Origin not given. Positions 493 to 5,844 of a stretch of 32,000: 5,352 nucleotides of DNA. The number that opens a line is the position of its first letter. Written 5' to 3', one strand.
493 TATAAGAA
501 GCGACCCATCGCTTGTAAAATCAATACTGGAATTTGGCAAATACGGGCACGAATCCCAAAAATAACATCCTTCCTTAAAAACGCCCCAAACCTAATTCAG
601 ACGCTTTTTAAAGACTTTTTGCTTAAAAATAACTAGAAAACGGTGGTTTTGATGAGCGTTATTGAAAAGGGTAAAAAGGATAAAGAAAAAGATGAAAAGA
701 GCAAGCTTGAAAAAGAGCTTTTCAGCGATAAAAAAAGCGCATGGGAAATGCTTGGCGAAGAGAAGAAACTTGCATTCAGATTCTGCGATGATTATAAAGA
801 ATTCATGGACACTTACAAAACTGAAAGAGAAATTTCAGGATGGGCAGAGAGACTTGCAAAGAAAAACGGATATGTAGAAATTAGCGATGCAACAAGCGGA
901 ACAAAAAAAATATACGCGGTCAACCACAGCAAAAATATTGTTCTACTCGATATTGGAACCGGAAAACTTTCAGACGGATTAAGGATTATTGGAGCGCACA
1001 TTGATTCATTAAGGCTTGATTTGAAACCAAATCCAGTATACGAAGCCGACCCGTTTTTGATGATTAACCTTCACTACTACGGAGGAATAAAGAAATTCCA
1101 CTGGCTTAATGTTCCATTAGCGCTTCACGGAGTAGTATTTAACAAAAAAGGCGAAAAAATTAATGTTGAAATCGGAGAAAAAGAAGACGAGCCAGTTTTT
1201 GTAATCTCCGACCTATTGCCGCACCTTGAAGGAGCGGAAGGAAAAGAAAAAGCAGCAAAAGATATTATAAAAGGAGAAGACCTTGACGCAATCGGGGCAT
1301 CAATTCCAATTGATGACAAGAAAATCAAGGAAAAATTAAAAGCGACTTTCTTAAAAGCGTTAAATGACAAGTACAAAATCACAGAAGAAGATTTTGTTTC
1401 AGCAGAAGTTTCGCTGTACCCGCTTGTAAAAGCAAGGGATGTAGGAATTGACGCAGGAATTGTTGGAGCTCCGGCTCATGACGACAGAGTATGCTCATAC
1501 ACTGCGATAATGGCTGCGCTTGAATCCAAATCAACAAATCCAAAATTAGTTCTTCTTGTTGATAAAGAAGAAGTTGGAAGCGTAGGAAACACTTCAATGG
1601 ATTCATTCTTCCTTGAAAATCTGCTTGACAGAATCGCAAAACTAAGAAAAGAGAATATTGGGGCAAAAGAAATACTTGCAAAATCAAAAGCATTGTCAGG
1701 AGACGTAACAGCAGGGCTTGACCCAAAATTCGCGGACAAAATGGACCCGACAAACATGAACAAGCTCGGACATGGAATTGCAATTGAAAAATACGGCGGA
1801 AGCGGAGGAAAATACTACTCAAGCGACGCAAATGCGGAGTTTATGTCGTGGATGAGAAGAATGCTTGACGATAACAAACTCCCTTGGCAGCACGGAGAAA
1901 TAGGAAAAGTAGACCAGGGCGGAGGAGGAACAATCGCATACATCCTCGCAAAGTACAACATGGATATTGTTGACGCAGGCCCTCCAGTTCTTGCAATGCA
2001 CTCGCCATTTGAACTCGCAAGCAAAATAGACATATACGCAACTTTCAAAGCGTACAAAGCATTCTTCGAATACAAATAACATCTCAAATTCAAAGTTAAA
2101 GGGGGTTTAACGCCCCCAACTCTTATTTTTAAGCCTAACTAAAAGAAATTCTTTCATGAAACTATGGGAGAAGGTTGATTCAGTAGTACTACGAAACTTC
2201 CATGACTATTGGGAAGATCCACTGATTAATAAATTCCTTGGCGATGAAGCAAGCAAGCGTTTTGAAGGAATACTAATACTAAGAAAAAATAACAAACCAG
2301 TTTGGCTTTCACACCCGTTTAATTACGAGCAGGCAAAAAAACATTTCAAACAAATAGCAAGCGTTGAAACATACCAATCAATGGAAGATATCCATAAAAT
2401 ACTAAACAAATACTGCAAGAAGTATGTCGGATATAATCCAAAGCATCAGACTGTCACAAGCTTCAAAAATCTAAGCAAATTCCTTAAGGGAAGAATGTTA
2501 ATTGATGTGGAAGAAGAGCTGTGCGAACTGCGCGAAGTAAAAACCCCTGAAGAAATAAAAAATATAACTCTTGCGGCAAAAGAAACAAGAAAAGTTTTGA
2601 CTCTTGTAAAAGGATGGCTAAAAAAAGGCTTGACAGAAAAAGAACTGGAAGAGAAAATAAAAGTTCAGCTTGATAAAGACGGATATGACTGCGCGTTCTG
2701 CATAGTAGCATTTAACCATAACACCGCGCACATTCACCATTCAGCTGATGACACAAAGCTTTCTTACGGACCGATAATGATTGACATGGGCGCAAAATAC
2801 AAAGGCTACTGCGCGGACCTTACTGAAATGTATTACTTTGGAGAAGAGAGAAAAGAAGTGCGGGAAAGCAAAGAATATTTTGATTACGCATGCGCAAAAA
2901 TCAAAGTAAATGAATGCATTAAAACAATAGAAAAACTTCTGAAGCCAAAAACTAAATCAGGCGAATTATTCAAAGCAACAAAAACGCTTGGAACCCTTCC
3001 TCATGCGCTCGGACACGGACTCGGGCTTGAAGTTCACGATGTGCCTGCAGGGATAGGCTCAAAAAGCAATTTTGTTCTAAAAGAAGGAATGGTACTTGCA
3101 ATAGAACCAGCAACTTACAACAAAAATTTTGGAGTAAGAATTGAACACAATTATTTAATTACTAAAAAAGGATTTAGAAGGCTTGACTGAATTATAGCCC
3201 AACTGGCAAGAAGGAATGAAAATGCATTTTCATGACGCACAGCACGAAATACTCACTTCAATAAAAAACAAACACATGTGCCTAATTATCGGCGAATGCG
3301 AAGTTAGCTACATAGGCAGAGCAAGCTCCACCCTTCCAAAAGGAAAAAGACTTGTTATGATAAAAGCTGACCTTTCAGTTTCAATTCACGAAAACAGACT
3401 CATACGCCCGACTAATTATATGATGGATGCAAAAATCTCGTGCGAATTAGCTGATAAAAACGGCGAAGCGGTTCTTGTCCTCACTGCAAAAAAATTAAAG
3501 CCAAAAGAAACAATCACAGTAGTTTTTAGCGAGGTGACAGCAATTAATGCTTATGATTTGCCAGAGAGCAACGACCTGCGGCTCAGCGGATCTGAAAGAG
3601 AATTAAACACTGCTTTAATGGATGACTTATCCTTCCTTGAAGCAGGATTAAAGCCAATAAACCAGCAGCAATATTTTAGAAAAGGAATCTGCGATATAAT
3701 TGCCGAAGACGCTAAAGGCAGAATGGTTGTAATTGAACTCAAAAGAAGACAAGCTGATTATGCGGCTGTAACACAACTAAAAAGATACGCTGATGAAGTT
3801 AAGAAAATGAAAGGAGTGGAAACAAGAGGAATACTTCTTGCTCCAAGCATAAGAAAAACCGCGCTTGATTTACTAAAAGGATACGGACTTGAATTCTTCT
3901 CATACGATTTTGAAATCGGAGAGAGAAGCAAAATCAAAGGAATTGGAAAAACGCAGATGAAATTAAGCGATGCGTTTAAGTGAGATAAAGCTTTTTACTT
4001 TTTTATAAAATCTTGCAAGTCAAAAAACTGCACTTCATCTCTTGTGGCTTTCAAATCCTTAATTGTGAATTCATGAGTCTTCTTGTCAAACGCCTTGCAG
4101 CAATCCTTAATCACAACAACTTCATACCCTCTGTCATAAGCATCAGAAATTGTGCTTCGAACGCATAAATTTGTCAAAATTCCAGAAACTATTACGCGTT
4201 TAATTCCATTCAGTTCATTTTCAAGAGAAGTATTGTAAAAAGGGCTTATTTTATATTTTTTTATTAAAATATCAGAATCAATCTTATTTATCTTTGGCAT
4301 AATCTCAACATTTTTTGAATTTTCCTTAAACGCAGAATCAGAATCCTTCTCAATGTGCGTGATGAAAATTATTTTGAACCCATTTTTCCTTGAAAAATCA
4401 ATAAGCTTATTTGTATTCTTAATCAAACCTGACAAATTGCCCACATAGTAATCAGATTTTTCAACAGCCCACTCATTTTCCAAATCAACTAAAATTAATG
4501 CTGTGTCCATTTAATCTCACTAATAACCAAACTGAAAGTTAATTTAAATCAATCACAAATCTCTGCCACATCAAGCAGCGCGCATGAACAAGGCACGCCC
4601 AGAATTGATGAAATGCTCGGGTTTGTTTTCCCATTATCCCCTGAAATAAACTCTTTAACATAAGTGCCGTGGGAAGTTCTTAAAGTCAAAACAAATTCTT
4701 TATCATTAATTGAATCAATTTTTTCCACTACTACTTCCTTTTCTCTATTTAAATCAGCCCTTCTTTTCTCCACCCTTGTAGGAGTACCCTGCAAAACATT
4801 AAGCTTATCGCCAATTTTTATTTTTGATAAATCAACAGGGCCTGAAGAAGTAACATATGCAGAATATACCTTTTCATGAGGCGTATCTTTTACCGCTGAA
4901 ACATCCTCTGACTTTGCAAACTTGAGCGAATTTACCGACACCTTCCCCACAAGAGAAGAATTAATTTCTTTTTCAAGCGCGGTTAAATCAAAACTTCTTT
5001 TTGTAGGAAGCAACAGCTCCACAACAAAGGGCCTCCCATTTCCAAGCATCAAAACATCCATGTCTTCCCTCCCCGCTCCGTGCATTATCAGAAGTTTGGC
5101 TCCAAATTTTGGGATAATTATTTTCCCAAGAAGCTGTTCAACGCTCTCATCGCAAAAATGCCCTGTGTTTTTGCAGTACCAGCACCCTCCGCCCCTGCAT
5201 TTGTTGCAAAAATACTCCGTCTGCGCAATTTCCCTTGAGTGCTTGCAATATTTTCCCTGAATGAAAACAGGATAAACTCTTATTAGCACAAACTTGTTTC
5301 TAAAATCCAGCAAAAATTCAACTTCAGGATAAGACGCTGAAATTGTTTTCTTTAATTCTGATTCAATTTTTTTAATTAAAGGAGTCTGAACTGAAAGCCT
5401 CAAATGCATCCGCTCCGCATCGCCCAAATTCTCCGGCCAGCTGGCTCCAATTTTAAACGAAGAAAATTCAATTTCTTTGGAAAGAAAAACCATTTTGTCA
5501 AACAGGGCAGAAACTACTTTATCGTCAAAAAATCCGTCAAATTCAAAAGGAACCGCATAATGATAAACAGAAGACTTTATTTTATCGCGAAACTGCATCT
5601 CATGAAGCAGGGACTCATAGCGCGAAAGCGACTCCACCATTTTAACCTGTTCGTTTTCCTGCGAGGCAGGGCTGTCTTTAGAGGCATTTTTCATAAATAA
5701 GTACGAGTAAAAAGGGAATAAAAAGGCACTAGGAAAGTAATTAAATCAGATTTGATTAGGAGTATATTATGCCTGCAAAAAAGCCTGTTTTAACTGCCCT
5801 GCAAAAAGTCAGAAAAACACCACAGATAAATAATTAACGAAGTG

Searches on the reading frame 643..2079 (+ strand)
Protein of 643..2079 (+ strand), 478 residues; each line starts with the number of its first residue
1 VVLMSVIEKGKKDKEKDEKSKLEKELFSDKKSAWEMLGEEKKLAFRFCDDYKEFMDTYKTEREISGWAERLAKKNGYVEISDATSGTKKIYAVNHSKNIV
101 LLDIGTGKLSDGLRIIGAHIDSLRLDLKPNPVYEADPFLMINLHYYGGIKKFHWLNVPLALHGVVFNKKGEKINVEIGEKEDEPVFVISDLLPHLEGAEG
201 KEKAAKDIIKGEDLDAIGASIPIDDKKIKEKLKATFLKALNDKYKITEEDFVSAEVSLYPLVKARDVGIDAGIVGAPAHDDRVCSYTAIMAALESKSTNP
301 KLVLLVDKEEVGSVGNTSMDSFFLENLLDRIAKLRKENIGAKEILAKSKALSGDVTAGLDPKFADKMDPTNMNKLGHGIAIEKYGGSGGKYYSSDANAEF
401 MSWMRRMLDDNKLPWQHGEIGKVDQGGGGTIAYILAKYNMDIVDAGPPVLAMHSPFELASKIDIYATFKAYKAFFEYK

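Call 14: search_protein_families(library=pfam, proteins=[window:643-2079:+], max_evalue=0.001)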
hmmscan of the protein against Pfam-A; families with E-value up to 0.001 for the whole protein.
window:643-2079:+ (478 aa): 2 families
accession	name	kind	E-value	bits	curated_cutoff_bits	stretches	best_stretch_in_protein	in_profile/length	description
PF02127.20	Peptidase_M18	-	3e-84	283.8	24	1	54-475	1-432/432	Aminopeptidase I zinc metalloprotease (M18)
PF05343.19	Peptidase_M42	-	2.9e-05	23.7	23.2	0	337-468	166-290/292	M42 glutamyl aminopeptidase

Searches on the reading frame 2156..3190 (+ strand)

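Call 14: search_protein_families(library=pfam, proteins=[window:2156-3190:+], max_evalue=0.001)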
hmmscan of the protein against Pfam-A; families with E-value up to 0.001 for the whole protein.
window:2156-3190:+ (344 aa): 2 families
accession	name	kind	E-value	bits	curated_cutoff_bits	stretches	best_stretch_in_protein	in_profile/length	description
PF00557.29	Peptidase_M24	-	2.2e-40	139.1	23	1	136-337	2-208/208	Metallopeptidase family M24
PF01321.24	Creatinase_N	-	6.3e-07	30.4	22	1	38-128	36-128/128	Creatinase/Prolidase N-terminal domain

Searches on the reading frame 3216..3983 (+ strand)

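Call 14: search_protein_families(library=pfam, proteins=[window:3216-3983:+], max_evalue=0.001)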
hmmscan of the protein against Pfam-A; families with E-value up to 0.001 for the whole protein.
window:3216-3983:+ (255 aa): 3 families
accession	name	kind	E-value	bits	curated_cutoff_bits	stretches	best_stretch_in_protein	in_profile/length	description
PF01939.22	NucS_C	-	2.8e-23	82.7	24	1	127-239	2-115/124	Endonuclease NucS C-terminal domain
PF21003.3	NucS_N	-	2.2e-18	66.4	23.9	1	20-117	3-97/100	Endonuclease NucS N-terminal PH-like domain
PF01930.23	Cas_Cas4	-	5.4e-05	23.8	22.7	1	156-215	53-111/160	Domain of unknown function DUF83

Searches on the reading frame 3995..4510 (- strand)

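Call 14: search_protein_families(library=pfam, proteins=[window:3995-4510:-], max_evalue=0.001)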
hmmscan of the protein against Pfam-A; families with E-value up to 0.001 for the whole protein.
window:3995-4510:- (171 aa): 1 family
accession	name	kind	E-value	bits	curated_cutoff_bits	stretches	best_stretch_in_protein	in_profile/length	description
PF00857.26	Isochorismatase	-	3.7e-37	128.5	27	1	3-155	1-165/175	Isochorismatase domain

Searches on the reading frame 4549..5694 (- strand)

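Call 14: search_protein_families(library=pfam, proteins=[window:4549-5694:-], max_evalue=0.001)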
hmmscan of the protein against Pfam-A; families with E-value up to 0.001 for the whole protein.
window:4549-5694:- (381 aa): 1 family
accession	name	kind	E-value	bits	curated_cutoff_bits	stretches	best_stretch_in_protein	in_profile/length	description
PF21238.2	Pus10_C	-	5.6e-63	213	27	1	144-379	1-231/232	Pus10, C-terminal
